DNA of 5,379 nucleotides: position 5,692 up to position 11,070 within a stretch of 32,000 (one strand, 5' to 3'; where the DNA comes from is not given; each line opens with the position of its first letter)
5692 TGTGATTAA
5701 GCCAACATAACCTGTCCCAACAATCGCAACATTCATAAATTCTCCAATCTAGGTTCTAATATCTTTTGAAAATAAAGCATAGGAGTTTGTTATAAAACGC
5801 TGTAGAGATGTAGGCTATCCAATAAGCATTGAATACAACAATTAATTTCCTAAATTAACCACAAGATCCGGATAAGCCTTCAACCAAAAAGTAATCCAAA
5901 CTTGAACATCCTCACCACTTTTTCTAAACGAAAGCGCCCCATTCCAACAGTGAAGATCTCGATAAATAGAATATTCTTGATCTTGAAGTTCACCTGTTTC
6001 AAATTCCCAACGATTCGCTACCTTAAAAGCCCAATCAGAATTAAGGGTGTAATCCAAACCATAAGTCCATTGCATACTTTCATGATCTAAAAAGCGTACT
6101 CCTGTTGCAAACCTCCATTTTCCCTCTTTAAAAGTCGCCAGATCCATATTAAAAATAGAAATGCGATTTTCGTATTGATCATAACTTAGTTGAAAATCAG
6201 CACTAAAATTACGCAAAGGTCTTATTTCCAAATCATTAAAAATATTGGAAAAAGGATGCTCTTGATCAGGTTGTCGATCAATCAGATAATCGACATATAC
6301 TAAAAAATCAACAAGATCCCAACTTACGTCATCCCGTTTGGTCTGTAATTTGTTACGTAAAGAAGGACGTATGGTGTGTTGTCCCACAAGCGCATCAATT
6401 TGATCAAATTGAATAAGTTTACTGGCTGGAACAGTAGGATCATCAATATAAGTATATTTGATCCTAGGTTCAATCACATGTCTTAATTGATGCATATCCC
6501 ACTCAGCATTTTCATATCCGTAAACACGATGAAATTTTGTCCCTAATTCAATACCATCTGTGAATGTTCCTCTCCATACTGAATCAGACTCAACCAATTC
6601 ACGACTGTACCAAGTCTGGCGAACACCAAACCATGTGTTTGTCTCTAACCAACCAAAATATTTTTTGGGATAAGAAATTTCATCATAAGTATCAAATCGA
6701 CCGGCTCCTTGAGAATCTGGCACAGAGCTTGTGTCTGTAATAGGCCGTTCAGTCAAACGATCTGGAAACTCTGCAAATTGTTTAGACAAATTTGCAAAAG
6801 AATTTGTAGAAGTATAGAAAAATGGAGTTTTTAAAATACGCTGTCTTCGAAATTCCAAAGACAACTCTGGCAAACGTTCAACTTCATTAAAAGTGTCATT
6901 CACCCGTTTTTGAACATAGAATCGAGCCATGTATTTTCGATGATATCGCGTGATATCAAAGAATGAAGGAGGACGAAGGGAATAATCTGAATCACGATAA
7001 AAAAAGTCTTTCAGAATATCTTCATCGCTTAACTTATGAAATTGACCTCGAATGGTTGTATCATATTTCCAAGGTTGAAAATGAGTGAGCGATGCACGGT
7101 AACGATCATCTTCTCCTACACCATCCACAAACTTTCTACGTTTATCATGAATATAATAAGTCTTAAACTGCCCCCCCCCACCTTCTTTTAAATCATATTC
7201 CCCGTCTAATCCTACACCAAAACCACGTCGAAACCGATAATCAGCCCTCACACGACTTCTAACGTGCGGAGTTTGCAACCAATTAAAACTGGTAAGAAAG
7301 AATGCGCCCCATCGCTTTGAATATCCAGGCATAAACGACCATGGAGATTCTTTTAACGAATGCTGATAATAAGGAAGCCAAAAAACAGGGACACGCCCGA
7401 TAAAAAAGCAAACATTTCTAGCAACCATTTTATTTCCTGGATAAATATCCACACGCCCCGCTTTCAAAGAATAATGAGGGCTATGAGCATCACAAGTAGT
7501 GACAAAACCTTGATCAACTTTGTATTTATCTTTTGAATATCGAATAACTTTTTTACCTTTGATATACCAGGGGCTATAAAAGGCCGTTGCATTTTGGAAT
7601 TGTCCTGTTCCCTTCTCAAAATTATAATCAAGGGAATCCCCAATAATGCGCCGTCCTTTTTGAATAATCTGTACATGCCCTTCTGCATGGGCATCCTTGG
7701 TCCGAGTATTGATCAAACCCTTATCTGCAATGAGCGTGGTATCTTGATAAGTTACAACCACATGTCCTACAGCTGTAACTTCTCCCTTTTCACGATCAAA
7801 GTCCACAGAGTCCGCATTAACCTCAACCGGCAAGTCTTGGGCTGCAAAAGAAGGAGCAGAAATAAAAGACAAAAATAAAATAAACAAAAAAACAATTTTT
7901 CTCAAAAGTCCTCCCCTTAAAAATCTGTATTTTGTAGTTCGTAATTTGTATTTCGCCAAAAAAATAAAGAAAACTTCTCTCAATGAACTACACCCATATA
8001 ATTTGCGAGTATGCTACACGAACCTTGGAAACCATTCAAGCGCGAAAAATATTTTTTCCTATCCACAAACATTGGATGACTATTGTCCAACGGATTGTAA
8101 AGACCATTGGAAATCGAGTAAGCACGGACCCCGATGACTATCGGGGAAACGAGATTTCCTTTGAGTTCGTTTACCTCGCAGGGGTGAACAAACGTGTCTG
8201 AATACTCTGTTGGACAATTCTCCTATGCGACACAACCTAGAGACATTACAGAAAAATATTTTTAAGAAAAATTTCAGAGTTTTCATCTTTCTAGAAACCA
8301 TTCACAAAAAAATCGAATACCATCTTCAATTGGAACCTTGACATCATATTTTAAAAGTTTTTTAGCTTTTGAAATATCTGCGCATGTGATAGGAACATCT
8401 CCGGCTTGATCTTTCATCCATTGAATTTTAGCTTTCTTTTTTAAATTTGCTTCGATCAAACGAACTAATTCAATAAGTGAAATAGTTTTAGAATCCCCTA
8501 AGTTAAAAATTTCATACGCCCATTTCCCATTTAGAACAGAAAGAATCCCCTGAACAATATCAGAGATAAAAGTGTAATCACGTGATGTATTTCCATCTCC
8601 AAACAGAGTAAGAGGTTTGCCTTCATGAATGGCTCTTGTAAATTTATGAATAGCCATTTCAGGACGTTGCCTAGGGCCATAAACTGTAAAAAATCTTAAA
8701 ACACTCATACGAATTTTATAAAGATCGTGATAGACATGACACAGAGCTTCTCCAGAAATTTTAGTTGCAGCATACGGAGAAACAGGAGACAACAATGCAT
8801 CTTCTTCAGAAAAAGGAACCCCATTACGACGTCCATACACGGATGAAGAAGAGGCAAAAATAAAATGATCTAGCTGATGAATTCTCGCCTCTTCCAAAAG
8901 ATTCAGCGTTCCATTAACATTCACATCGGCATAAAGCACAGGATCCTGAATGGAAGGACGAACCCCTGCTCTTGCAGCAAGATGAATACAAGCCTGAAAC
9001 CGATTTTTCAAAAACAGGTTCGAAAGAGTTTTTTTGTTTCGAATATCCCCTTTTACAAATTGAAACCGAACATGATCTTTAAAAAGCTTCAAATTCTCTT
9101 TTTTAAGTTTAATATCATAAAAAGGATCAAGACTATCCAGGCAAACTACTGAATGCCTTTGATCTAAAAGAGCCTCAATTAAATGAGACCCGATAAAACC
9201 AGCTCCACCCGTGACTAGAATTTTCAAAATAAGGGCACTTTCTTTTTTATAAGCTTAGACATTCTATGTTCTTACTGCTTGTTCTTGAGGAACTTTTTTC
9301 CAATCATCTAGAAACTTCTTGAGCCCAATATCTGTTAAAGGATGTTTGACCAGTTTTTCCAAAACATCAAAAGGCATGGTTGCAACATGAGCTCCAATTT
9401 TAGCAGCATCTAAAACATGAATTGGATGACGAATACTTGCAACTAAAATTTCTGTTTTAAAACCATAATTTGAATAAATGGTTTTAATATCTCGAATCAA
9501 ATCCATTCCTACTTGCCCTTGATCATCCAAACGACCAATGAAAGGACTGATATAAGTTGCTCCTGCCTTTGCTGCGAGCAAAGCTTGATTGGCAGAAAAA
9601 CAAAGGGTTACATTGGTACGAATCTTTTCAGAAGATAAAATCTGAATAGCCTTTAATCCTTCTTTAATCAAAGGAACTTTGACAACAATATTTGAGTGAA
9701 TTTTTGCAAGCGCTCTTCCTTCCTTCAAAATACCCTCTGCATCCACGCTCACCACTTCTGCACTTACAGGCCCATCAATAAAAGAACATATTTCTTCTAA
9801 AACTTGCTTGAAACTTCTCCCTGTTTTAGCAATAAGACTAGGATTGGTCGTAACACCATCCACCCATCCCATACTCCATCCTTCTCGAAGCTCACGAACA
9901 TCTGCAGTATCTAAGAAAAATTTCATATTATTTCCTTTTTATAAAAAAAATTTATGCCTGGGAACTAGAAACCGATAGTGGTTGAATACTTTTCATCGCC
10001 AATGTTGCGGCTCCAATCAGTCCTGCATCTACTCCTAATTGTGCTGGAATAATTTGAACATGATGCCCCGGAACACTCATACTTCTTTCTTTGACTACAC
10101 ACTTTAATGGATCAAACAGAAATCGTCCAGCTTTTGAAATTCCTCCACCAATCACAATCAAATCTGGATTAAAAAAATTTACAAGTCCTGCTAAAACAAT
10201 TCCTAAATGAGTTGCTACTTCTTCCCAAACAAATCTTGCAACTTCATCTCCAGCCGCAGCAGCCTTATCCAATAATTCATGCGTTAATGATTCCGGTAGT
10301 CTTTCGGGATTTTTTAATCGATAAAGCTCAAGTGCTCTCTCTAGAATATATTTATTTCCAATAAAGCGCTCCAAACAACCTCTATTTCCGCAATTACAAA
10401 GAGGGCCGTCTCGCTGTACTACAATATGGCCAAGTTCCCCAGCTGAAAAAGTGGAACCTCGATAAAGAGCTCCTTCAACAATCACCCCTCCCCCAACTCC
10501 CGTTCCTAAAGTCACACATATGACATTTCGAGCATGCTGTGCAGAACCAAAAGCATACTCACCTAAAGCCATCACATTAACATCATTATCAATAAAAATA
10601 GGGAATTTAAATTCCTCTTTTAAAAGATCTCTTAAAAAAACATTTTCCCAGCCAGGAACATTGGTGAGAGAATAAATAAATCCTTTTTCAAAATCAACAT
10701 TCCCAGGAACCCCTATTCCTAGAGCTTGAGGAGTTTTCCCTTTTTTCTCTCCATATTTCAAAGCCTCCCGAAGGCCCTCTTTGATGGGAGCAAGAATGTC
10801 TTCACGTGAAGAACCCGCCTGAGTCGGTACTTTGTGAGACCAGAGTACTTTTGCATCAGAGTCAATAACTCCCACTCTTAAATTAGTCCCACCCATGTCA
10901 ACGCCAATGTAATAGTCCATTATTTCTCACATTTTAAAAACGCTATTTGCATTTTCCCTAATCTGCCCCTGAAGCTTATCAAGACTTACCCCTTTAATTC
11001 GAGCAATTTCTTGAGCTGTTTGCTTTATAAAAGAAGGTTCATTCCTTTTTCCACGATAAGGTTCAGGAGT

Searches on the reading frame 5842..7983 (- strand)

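Call 7: search_protein_families(library=pfam, proteins=[window:5842-7983:-], max_evalue=0.001)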
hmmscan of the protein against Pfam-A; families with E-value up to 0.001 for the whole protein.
window:5842-7983:- (713 aa): 1 family
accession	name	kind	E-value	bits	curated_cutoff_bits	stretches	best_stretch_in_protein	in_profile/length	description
PF03968.19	LptD_N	-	1.3e-05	25.8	20.4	1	54-152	1-111/113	LptA/(LptD N-terminal domain) LPS transport protein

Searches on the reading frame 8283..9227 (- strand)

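Call 7: search_protein_families(library=pfam, proteins=[window:8283-9227:-], max_evalue=0.001)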
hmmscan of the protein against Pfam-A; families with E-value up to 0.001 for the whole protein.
window:8283-9227:- (314 aa): 8 families
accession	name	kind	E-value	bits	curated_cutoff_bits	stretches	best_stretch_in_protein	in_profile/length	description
PF16363.11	GDP_Man_Dehyd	-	4.7e-65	220.7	27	1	4-305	1-330/332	GDP-mannose 4,6 dehydratase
PF01370.27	Epimerase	-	3.1e-64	217.1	20.9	1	3-244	1-240/240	NAD dependent epimerase/dehydratase family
PF01073.25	3Beta_HSD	-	1.3e-20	74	22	1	4-225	1-222/280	3-beta hydroxysteroid dehydrogenase/isomerase family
PF04321.23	RmlD_sub_bind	-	2e-19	70.2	27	1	1-266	1-235/287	RmlD substrate binding domain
PF02719.21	Polysacc_synt_2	-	4.3e-18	65.9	20.2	1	3-259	1-244/293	Polysaccharide biosynthesis protein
PF07993.18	NAD_binding_4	-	1.7e-14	54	20.1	1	5-188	1-210/258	Male sterility protein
PF08659.16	KR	-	3.8e-07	30.6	22.6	1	3-132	3-142/180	KR domain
PF13460.12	NAD_binding_10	-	2.9e-05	24.4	27.2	1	7-138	1-109/184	NAD(P)H-binding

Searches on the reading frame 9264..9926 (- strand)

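Call 7: search_protein_families(library=pfam, proteins=[window:9264-9926:-], max_evalue=0.001)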
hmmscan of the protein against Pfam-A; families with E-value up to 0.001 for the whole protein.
window:9264-9926:- (220 aa): 1 family
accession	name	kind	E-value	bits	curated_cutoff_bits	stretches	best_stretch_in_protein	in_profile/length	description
PF00923.25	TAL_FSA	-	2.9e-61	207.8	27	1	3-212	1-281/285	Transaldolase/Fructose-6-phosphate aldolase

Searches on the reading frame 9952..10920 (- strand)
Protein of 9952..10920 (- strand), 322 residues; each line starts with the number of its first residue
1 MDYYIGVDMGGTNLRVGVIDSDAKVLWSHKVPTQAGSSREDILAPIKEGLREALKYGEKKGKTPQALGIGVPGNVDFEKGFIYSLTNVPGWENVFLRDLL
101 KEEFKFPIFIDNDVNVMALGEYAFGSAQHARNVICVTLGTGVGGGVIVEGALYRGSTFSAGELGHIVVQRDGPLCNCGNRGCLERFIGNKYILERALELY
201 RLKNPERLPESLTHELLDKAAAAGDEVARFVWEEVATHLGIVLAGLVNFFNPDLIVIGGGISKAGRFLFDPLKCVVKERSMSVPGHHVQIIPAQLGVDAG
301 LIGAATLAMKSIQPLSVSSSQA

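Call 7: search_protein_families(library=pfam, proteins=[window:9952-10920:-], max_evalue=0.001)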
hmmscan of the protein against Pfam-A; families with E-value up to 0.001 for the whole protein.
window:9952-10920:- (322 aa): 2 families
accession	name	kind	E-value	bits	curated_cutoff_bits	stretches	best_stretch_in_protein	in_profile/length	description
PF00480.26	ROK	-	2e-71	241.4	22.9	1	4-310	1-293/294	ROK family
PF05378.19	Hydant_A_N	-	0.00083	19.6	25.2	0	5-59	2-52/176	Hydantoinase/oxoprolinase N-terminal region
